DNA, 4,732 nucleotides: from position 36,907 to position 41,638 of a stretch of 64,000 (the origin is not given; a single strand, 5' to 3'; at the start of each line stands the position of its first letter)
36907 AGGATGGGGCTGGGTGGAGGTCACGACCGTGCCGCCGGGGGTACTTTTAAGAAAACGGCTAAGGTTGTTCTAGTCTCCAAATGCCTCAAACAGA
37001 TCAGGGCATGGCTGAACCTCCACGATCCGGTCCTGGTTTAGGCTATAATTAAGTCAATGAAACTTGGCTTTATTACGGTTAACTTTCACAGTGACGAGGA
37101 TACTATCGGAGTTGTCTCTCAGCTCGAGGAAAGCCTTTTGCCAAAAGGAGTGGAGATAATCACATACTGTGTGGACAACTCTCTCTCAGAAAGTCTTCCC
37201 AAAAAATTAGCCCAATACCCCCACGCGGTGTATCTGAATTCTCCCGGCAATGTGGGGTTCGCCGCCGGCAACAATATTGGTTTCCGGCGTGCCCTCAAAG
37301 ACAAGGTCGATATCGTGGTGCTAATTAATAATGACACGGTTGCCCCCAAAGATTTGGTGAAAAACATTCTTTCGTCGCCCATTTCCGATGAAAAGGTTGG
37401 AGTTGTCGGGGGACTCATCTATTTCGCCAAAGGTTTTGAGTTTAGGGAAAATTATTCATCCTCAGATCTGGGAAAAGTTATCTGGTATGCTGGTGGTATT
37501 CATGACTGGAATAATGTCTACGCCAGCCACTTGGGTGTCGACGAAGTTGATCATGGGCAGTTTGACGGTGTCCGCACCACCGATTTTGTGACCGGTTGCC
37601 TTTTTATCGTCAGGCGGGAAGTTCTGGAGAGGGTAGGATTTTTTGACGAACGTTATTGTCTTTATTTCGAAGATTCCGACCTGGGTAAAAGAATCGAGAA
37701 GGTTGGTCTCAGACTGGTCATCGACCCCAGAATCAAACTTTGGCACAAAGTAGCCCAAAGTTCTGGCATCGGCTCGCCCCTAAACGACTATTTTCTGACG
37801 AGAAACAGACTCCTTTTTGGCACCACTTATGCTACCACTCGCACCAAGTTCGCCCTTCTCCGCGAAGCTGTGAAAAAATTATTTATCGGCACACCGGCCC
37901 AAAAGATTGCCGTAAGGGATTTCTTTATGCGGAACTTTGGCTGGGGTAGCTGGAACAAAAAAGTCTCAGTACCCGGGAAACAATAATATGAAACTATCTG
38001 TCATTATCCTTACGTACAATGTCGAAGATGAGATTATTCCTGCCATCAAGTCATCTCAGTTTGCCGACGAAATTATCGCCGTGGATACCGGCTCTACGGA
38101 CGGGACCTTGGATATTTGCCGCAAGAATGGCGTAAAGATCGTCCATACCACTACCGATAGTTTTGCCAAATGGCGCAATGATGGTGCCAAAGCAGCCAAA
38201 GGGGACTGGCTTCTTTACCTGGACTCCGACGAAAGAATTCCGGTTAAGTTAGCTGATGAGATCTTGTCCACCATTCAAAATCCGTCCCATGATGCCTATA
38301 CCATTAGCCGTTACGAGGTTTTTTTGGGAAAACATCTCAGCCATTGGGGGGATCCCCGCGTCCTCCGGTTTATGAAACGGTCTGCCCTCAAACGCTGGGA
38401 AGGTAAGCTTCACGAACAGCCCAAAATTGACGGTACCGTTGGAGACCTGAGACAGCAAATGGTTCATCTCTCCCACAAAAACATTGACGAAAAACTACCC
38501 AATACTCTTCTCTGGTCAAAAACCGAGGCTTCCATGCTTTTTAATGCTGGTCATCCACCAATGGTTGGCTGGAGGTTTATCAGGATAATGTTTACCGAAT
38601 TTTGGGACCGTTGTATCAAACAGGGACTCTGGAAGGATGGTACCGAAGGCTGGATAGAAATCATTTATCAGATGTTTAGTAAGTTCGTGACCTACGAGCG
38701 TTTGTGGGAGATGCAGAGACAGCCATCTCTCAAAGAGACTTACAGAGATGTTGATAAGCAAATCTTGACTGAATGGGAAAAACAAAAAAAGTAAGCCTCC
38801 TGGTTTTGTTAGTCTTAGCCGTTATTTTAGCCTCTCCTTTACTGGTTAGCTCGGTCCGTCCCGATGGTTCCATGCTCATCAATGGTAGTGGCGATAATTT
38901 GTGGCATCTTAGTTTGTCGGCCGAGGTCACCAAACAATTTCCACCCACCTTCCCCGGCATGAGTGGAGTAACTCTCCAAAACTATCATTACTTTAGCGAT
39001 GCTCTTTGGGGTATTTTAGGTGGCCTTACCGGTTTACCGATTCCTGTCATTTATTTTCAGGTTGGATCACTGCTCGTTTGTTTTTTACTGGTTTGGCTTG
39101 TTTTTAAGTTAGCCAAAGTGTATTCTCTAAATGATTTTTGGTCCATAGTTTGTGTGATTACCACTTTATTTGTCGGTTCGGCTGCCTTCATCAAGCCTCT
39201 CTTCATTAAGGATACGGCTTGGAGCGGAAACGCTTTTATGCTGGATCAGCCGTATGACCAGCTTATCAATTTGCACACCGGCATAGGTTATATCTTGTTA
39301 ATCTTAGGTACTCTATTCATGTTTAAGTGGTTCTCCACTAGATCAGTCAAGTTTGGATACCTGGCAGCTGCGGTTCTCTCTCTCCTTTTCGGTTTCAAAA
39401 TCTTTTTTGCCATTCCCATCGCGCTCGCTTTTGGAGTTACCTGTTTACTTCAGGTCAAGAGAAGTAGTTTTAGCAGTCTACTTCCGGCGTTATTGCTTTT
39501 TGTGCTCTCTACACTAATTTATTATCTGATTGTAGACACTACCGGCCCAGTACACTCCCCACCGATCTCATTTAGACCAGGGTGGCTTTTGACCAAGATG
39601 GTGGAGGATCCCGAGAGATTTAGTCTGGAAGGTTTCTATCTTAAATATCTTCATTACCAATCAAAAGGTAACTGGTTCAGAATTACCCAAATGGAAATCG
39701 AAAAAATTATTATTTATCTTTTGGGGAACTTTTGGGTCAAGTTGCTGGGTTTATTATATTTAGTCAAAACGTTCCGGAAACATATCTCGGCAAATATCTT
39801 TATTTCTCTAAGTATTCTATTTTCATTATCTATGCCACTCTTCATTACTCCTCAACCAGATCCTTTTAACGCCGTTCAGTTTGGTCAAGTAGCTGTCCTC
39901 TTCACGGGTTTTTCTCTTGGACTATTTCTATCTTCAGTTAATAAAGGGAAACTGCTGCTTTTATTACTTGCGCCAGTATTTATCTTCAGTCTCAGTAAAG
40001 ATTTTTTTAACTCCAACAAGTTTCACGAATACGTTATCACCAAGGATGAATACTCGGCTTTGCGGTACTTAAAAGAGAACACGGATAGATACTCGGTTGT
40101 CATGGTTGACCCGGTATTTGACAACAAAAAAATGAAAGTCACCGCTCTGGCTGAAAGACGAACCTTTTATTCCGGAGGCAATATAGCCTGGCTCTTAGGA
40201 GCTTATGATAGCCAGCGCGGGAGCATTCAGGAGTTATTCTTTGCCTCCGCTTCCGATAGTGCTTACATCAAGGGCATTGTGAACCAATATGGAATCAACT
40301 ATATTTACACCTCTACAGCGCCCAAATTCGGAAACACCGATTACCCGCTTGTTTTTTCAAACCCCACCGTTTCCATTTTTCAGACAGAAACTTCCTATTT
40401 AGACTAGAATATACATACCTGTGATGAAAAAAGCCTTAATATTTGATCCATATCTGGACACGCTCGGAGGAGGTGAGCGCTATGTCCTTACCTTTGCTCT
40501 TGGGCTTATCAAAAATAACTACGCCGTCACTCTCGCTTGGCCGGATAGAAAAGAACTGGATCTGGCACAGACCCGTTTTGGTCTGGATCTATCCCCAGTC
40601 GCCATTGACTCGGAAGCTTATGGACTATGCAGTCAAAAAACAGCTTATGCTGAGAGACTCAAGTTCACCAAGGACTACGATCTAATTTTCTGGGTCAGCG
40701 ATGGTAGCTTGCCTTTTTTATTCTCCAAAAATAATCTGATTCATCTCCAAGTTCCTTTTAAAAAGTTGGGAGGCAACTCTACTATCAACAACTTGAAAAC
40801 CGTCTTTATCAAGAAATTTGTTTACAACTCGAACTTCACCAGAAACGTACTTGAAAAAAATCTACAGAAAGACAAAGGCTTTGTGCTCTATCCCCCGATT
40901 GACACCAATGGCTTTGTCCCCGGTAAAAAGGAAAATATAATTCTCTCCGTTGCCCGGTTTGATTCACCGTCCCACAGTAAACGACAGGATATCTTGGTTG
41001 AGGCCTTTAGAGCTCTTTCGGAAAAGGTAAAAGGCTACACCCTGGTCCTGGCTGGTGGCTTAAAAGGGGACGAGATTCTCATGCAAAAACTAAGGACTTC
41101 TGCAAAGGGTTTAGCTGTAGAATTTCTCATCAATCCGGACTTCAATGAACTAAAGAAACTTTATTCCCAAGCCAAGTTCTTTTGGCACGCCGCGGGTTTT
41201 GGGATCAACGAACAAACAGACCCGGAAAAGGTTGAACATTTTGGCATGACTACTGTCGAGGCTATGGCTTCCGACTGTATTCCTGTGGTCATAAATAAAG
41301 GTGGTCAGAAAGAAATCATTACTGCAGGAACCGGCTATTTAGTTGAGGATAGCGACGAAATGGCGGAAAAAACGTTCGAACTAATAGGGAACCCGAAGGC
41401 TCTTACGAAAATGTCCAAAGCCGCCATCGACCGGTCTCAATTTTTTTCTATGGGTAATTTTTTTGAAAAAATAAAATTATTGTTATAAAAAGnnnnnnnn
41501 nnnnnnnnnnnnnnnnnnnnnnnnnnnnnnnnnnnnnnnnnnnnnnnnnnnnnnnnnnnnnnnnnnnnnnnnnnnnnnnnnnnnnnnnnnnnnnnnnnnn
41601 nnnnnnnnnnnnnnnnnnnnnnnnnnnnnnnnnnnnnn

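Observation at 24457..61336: Nine PMT/ArnT-like GT-C paralogs including a five-gene tandem operon: candidate expanded protein O-glycosylation system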

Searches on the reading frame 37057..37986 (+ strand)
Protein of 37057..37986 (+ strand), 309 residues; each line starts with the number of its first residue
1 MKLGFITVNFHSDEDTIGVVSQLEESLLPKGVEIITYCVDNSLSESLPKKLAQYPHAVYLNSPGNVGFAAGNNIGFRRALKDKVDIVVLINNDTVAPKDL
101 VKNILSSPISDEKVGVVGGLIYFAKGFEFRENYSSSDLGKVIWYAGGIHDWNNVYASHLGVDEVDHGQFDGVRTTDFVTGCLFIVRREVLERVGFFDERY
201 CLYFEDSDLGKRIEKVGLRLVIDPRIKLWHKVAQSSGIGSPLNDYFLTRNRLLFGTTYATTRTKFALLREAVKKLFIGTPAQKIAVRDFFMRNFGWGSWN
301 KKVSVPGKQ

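Call 5: search_protein_families(library=pfam, proteins=[window:37057-37986:+], max_evalue=0.001)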
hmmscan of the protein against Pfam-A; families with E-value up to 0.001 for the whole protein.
window:37057-37986:+ (309 aa): 4 families
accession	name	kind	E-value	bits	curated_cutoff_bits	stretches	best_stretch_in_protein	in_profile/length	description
PF13641.12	Glyco_tranf_2_3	-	5e-10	40.2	27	1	39-230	37-211/230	Glycosyltransferase like family 2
PF00535.33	Glycos_transf_2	-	8.4e-09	36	23.3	1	39-193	33-167/168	Glycosyl transferase family 2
PF13506.12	Glyco_transf_21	-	1.4e-06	28.3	21.7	1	172-233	96-157/174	Glycosyl transferase family 21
PF13632.12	Glyco_trans_2_3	-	0.00023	21.5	27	0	86-228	1-121/198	Glycosyl transferase family group 2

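Call 26: search_protein_families(library=ncbifam, proteins=[window:37057-37986:+], max_evalue=0.00001)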
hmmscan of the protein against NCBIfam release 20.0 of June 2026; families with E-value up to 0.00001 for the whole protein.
window:37057-37986:+ (309 aa): 3 families
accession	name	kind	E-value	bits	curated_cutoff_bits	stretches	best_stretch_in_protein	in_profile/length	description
TIGR01556.1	rhamnosyltran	subfamily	1.2e-16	60.8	200.55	2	171-261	141-242/281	rhamnosyltransferase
TIGR03965.1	mycofact_glyco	equivalog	8.1e-07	28.3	280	0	176-231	227-281/467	mycofactocin biosynthesis glycosyltransferase MftF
NF041875.1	EPS_EpsD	equivalog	5.3e-06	26.1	370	0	173-235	151-211/325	exopolysaccharide biosynthesis glycosyltransferase EpsD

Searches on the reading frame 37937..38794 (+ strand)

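Call 5: search_protein_families(library=pfam, proteins=[window:37937-38794:+], max_evalue=0.001)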
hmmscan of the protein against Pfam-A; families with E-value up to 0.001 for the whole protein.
window:37937-38794:+ (285 aa): 3 families
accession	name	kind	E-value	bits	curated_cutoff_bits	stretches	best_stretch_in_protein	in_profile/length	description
PF00535.33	Glycos_transf_2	-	2.4e-20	73.6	23.3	1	21-145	1-139/168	Glycosyl transferase family 2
PF13704.12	Glyco_tranf_2_4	-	1.7e-06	28.8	27.5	1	41-101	17-84/98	Glycosyl transferase family 2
PF10111.15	Glyco_tranf_2_2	-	0.00019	21.4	27.3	1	23-113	3-106/276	Glycosyltransferase like family 2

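Call 26: search_protein_families(library=ncbifam, proteins=[window:37937-38794:+], max_evalue=0.00001)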
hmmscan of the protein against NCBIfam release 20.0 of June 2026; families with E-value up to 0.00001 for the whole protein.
window:37937-38794:+ (285 aa): 4 families
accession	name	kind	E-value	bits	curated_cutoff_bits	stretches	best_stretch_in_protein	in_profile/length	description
TIGR04283.1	glyco_like_mftF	equivalog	8.9e-15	54.9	182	1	20-121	1-105/221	TIGR04283 family arsenosugar biosynthesis glycosyltransferase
NF007482.0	PRK10073.1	equivalog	8.1e-09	34.9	423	1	15-116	3-113/334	glycosyltransferase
TIGR04195.1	S_glycosyl_SunS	equivalog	1.1e-06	27.7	350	1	8-162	52-202/421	SunS family peptide S-glycosyltransferase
NF047683.1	TeichurnBiosyTuaG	equivalog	1.6e-06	28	400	1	17-129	5-126/252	teichuronic acid biosynthesis protein TuaG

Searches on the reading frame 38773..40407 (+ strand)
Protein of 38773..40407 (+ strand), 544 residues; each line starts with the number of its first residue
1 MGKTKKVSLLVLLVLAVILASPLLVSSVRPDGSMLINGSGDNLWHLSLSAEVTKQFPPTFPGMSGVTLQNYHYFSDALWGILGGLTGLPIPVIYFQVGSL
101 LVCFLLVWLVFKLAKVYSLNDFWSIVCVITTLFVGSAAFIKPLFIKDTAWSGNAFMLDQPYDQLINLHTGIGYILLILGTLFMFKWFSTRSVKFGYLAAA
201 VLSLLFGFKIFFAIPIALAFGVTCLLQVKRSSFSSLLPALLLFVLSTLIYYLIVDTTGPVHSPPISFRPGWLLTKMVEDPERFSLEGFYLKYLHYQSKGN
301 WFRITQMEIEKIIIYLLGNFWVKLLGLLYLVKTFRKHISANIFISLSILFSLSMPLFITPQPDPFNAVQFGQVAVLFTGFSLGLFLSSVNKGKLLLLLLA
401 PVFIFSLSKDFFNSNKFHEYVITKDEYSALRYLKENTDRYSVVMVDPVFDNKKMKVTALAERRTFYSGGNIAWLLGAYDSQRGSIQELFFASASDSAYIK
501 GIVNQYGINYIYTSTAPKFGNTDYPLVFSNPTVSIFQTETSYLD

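Call 6: search_protein_families(library=pfam, proteins=[window:38773-40407:+], max_evalue=0.001)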
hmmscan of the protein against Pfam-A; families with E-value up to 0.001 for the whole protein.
window:38773-40407:+ (544 aa): 0 families

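Call 37: search_protein_families(library=pfam, proteins=[window:38773-40407:+], max_evalue=5)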
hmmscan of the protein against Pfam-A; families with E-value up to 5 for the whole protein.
window:38773-40407:+ (544 aa): 0 families

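Call 45: find_homologous_proteins(query=window:38773-40407:+)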
Query window:38773-40407:+ (544 aa): 11 proteins with E <= 0.001 among 8000 candidates.
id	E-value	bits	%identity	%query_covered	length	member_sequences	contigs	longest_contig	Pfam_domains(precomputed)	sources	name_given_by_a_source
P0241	0.0e+0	1203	100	100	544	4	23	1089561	-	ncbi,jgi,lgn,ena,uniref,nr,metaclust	ncbi:hypothetical protein A3K29_02855 [Candidatus Collierbacteria bacterium RIFOXYB2_FULL_46_14]|uni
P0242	4.5e-274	928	73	100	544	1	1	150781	-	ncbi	-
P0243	2.0e-233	794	65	99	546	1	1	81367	-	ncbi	-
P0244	6.1e-226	769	63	97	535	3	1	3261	-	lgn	-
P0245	1.1e-222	759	62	96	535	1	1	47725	-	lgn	-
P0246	2.1e-221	754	62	95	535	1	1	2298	-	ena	-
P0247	2.8e-213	728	60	99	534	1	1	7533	-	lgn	-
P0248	2.7e-206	704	61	93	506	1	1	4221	-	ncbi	-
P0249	2.0e-190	652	55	94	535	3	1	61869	-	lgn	-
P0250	8.3e-49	185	29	87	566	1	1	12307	-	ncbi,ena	-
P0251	1.4e-28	118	26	92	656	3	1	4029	-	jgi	-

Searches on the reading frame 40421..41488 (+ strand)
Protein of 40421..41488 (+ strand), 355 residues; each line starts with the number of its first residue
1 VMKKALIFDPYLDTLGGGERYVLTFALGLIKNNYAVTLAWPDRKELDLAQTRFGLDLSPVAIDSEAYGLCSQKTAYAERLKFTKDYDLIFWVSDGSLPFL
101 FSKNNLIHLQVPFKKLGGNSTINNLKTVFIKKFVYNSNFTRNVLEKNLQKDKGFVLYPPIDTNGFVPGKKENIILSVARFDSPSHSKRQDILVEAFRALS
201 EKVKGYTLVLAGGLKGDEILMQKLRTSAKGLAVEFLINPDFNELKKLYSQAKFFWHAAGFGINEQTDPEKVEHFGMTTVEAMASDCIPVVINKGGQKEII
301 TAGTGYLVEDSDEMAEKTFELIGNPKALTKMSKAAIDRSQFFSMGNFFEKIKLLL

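Call 6: search_protein_families(library=pfam, proteins=[window:40421-41488:+], max_evalue=0.001)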
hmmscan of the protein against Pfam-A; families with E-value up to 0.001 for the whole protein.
window:40421-41488:+ (355 aa): 3 families
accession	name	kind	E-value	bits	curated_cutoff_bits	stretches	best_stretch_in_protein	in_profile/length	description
PF00534.26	Glycos_transf_1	-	1.2e-21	77.5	26.4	1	169-336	13-170/172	Glycosyl transferases group 1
PF13692.12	Glyco_trans_1_4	-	3e-15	57.1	27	1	172-323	2-141/142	Glycosyl transferases group 1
PF13439.12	Glyco_transf_4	-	6.9e-06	26.6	28.5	1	16-163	2-169/170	Glycosyltransferase Family 4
